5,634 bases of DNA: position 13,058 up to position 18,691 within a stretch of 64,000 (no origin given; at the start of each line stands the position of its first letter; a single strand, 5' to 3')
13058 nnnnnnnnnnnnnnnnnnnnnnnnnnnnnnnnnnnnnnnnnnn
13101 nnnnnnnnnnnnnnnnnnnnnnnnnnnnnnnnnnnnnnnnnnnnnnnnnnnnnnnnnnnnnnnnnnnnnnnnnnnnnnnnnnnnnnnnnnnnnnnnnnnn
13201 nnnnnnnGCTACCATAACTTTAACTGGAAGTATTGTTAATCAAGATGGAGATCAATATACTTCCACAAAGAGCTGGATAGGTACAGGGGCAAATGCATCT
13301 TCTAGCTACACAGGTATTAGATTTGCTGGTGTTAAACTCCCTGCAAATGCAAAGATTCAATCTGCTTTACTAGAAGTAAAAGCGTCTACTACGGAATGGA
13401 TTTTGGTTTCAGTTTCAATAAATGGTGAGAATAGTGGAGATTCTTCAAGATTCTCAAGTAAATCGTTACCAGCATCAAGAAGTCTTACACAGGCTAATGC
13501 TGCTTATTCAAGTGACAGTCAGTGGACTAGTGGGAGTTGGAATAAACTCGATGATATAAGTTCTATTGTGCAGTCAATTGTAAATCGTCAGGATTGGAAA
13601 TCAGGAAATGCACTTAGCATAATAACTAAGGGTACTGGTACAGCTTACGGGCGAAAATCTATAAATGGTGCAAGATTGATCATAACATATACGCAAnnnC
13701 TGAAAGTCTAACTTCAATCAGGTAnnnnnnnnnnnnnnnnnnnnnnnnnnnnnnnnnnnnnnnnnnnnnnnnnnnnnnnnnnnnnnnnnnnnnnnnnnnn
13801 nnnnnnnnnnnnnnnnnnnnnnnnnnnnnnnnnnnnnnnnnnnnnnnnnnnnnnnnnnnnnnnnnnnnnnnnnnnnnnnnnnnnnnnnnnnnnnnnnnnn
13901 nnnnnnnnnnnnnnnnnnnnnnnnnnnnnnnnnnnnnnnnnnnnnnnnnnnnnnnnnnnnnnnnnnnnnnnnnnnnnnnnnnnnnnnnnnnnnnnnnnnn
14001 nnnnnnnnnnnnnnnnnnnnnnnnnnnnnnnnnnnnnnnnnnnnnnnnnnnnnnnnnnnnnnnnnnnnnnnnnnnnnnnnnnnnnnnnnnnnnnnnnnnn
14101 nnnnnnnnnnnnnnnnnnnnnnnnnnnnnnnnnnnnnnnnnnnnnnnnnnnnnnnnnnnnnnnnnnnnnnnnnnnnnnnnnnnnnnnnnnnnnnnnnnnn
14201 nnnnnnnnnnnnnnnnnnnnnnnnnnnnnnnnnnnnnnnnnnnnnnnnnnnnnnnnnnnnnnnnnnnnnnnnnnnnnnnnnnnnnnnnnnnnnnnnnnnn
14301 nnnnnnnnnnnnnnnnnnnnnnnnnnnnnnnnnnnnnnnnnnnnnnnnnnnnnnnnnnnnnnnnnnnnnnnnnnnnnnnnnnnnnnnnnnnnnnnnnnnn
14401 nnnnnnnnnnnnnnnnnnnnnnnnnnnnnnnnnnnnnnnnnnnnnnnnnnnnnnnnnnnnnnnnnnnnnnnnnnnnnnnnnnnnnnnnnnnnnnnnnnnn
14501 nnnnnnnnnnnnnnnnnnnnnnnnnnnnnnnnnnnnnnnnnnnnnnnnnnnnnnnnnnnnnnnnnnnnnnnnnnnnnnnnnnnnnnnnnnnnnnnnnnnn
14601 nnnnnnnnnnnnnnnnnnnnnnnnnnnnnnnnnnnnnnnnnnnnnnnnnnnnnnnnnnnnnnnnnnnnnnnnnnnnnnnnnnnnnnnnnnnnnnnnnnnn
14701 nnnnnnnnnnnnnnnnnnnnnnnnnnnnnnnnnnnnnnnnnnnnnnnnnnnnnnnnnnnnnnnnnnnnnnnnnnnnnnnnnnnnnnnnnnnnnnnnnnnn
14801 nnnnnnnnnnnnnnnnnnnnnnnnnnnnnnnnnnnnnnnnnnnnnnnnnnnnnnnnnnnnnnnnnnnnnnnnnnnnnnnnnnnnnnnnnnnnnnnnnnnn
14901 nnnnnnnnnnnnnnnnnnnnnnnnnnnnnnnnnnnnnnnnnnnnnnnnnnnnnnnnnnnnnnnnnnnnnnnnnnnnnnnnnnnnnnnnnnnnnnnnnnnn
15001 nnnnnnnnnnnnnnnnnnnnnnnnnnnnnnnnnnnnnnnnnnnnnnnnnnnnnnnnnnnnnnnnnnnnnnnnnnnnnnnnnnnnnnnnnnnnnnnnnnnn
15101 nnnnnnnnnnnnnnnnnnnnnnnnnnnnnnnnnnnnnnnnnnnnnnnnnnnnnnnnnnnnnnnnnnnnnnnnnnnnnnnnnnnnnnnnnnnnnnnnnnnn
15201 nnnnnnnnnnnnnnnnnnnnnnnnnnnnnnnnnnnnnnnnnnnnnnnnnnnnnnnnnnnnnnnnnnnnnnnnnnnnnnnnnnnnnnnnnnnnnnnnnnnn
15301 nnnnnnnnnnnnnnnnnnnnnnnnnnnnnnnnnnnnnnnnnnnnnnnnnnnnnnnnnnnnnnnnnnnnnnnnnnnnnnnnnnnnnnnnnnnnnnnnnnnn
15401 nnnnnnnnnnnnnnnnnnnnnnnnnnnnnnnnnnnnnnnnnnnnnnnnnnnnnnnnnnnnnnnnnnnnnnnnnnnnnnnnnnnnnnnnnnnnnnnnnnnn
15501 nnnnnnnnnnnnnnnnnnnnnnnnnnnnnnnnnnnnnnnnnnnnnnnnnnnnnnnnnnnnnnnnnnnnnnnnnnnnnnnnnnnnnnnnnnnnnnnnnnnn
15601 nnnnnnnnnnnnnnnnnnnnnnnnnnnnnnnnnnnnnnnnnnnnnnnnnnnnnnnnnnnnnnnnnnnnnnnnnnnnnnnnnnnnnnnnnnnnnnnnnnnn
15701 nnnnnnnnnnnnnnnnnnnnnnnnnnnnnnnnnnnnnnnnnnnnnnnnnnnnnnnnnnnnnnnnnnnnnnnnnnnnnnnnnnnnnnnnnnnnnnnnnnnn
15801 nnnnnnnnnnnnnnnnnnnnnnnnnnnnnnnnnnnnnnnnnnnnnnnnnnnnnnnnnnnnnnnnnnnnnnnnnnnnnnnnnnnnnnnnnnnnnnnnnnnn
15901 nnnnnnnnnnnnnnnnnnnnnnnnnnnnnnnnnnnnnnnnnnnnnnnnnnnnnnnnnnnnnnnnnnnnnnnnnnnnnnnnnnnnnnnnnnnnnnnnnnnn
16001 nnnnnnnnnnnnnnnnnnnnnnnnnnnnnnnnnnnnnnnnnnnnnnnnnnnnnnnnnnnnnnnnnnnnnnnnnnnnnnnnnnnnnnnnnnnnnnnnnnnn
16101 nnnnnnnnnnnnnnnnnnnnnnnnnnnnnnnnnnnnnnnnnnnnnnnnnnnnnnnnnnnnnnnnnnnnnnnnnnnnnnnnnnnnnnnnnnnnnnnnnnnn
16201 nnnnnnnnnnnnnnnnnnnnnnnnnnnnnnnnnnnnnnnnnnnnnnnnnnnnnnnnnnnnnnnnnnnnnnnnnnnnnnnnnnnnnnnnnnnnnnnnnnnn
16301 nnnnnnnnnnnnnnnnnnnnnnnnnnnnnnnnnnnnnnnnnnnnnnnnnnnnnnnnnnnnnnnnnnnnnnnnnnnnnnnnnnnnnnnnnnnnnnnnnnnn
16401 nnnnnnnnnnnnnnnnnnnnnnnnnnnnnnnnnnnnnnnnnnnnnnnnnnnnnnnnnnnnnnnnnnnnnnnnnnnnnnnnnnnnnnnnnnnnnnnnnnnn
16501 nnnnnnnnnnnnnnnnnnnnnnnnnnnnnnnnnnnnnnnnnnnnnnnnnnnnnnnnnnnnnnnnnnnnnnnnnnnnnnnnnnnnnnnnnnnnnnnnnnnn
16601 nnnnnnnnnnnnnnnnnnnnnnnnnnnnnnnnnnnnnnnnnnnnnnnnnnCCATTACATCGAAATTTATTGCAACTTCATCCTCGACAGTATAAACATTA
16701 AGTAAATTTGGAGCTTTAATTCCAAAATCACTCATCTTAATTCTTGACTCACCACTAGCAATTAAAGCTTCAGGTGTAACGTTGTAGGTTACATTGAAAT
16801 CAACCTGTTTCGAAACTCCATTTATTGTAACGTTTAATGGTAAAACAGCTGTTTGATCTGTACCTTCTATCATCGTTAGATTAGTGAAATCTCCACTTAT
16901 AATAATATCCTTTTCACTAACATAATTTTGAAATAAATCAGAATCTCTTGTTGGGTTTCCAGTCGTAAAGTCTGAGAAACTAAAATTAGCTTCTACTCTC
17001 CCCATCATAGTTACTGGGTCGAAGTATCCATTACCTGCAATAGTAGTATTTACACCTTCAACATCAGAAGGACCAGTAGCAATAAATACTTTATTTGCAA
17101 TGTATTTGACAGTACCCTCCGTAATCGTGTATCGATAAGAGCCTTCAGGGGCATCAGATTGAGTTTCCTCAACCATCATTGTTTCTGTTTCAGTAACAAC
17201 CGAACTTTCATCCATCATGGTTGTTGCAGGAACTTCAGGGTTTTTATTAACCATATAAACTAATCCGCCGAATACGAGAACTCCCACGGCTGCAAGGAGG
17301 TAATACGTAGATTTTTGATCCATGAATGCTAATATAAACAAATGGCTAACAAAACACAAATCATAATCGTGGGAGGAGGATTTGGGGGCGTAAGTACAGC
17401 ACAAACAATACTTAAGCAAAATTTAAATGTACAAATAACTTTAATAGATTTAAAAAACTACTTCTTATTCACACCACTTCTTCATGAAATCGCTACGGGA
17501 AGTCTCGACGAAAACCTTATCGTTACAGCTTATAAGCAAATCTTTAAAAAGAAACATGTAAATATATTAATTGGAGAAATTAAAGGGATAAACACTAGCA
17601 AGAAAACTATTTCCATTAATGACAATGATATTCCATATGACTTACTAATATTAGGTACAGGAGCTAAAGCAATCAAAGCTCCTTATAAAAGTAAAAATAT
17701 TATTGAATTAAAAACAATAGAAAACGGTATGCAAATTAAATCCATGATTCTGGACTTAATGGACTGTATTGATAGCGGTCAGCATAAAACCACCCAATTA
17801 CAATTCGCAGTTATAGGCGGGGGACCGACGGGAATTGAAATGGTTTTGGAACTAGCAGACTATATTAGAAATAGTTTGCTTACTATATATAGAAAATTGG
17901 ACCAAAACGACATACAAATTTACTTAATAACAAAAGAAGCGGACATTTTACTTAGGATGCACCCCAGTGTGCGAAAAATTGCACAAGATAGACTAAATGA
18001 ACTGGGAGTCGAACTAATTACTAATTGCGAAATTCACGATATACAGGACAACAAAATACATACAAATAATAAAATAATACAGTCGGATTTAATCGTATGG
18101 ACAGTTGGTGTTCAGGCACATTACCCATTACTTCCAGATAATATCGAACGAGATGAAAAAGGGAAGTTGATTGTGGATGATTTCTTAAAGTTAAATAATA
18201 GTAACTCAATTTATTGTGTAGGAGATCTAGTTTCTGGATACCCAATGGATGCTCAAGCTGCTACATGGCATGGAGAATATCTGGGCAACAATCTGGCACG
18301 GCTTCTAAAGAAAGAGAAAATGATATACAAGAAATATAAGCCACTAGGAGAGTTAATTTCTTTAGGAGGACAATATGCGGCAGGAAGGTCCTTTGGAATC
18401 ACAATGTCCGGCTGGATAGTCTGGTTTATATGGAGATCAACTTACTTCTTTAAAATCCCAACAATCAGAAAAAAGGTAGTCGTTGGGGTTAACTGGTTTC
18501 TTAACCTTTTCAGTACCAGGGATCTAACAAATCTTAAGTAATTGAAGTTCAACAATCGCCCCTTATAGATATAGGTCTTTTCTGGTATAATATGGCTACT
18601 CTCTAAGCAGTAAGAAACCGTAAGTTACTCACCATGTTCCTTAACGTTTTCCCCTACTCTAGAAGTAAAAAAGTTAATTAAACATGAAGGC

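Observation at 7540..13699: Cellulosome-like cohesin/dockerin surface system in a small low-GC genome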

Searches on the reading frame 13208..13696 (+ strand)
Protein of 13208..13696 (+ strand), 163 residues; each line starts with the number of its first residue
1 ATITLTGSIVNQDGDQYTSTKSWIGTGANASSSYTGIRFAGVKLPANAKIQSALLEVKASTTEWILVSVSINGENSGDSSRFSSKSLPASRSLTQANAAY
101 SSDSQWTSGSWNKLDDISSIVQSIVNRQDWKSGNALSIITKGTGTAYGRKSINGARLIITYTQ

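Call 65: search_solved_structures(query=A5, max_evalue=5)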
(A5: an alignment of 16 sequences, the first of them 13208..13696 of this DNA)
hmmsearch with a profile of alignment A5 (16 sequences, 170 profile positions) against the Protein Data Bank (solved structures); distinct sequences matched with E-value up to 5: 10.
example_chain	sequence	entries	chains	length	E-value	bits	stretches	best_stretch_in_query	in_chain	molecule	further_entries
3wwa_A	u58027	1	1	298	0.0014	21.5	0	29-55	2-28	Pizza7H protein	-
3ww9_A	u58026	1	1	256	0.0045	19.9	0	29-55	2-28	pizza6 protein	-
7zcj_A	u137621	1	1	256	0.011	18.7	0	29-90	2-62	Pizza6-TNH-TSH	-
7zph_A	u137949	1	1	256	0.017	18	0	29-91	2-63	Pizza6-TNK-RSH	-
6qsd_A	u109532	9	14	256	0.019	17.9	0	29-92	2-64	Pizza6S | Pizza6-S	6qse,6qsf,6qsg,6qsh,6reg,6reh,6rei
6rej_A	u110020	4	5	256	0.024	17.5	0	33-92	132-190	Pizza6-SH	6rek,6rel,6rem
3ww8_A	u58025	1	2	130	0.36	13.7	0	29-55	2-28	Pizza3 protein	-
6ren_A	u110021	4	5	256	0.81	12.5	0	32-54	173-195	3fPizza6-SH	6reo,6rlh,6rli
23wq_f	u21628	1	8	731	1.1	12.1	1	118-157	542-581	EcAgo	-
6b8l_A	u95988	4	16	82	1.3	11.8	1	73-127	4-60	Potassium voltage-gated channel subfamily KQT member 4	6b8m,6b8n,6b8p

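Call 66: search_protein_families(library=pfam, alignment_id=A5, max_evalue=1)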
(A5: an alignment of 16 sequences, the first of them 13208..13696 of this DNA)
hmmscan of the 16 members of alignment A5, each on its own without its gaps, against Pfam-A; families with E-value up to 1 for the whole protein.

A. member 1, window:13208-13696:+ (163 aa): 0 families

B. families by the number of members that match (of 16 scanned): 3 families
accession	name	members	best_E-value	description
PF02722.21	MOSP_C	1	0.01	Major Outer Sheath Protein C-terminal domain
PF00688.24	TGFb_propeptide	1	0.11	TGF-beta propeptide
PF25497.1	COR-B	1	0.19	C-terminal of Roc, COR-B domain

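Call 70: predict_structure(alignment_id=A5)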
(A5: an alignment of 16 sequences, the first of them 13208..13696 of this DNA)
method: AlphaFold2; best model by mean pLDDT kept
length: 163 residues; sequences in the alignment: 16
mean_pLDDT: 97.4   pTM: 0.92
mean pLDDT of the five models: 97.4, 97.3, 97.2, 97.1, 96.6
residues with pLDDT >= 90: 161; 70-90: 2; 50-70: 0; < 50: 0
segments of 3 or more residues with pLDDT < 50: none
pLDDT, mean of each block of 10 residues (from residue 1): 98 96 96 98 98 98 97 98 97 98 97 97 98 98 97 98 93
secondary structure, 60 per line:
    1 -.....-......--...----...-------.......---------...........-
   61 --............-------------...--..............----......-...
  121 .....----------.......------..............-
elements in order: E2-6 E8-13 E16-18 E23-25 E33-39 E49-59 E63-74 E93-106 E111-116 H118-125 E136-142 E149-162

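Call 72: fold_search(model_id=the predicted structure, library=pdb)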
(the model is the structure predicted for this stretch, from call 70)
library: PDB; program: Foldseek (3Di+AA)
matches with E <= 10: 1455; with E <= 0.001: 10
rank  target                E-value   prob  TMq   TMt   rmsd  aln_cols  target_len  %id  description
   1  4ycg_B                4.8e-05  1.00  0.50  0.43   5.9       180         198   10  Pro-bone morphogenetic protein 9 (released 2015-03-04)
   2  4yci_B                6.0e-05  1.00  0.47  0.42   6.9       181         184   13  non-latent pro-bone morphogenetic protein 9 (released 2015-03-04)
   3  7vbo                  7.9e-05  1.00  0.47  0.44   8.2       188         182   14  Alginate binding domain CBM (released 2022-09-07)
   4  4yci_A                9.3e-05  1.00  0.49  0.42   6.0       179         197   13  non-latent pro-bone morphogenetic protein 9 (released 2015-03-04)
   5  4ycg_A                1.4e-04  1.00  0.50  0.43   5.8       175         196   12  Pro-bone morphogenetic protein 9 (released 2015-03-04)
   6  8wab_B                1.7e-04  1.00  0.60  0.56   4.8       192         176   17  Crystal structure of a chondroitin sulfate-binding carbohydrate binding module of a chondroitinase (released 2024-01-17)
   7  8wab_A                1.7e-04  1.00  0.59  0.55   5.0       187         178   16  Crystal structure of a chondroitin sulfate-binding carbohydrate binding module of a chondroitinase (released 2024-01-17)
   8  6sf2_F                4.0e-04  1.00  0.46  0.48   5.1       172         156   11  Ternary complex of human bone morphogenetic protein 9 (BMP9) growth factor domain, its prodomain and extracellular dom (released 2020-04-08)
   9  7qx5                  6.8e-04  1.00  0.42  0.15   8.0       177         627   12  mosquitocidal Cry11Aa-Y449F determined at pH 7 from naturally-occurring nanocrystals by Serial femtosecond crystallograp (released 2022-07-27)
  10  7poi_C                8.5e-04  1.00  0.43  0.48   7.4       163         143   11  Prodomain bound BMP10 crystal form 1 (released 2022-05-11)
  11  7r1e_A                1.5e-03  1.00  0.42  0.15   7.3       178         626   13  Mosquitocidal Cry11Ba determined at pH 10.4 from naturally-occurring nanocrystals by Serial femtosecond crystallograph (released 2022-07-27)
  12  1f15_B                2.8e-03  0.98  0.34  0.31   7.5       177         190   12  CUCUMBER MOSAIC VIRUS (STRAIN FNY) (released 2000-06-21)
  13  7vrp_I                3.4e-03  0.89  0.30  0.17   8.4       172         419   14  Structure of infectious bursal disease virus Gx strain (released 2022-03-30)
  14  2df7_F                4.3e-03  0.90  0.29  0.16   8.8       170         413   15  Crystal structure of infectious bursal disease virus VP2 subviral particle (released 2006-06-27)
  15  7vrp_B                4.8e-03  0.80  0.30  0.16   8.3       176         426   13  Structure of infectious bursal disease virus Gx strain (released 2022-03-30)
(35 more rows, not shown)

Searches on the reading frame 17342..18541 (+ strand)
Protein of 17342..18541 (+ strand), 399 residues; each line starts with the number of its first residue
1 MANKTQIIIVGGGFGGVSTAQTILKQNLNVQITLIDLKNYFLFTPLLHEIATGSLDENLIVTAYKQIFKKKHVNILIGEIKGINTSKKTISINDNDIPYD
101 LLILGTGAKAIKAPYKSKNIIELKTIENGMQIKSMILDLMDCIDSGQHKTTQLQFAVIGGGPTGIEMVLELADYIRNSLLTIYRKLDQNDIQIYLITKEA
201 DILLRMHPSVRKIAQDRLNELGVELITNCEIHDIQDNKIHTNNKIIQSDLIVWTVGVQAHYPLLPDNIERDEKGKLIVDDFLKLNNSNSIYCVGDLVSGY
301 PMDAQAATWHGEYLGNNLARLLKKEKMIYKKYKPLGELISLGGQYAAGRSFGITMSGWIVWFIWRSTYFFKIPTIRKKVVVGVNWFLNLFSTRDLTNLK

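Call 8: search_protein_families(library=pfam, proteins=[window:17342-18541:+], max_evalue=0.01)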
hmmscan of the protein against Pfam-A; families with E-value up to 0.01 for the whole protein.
window:17342-18541:+ (399 aa): 8 families
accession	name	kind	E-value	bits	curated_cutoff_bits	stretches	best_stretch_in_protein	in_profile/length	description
PF07992.20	Pyr_redox_2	-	2.8e-39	135.7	26.1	1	6-311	2-291/291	Pyridine nucleotide-disulphide oxidoreductase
PF00070.33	Pyr_redox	-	2.5e-10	41.2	22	1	156-238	3-70/82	Pyridine nucleotide-disulphide oxidoreductase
PF01266.30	DAO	-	5.7e-06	26.5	27.9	0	7-36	2-29/353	FAD dependent oxidoreductase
PF13738.12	Pyr_redox_3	-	1.1e-05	25.2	30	1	148-294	160-305/305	Pyridine nucleotide-disulphide oxidoreductase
PF22366.1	NDH2_C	-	1.7e-05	25.3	27.7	1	336-394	3-62/62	NDH2 C-terminal domain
PF13454.12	NAD_binding_9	-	2.8e-05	24.6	21.8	0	8-37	1-32/155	FAD-NAD(P)-binding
PF13450.12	NAD_binding_8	-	0.00073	20.2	21.9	0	9-38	1-28/68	NAD(P)-binding Rossmann-like domain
PF01134.28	GIDA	-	0.0049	16.4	22.1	0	6-36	1-31/391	Glucose inhibited division protein A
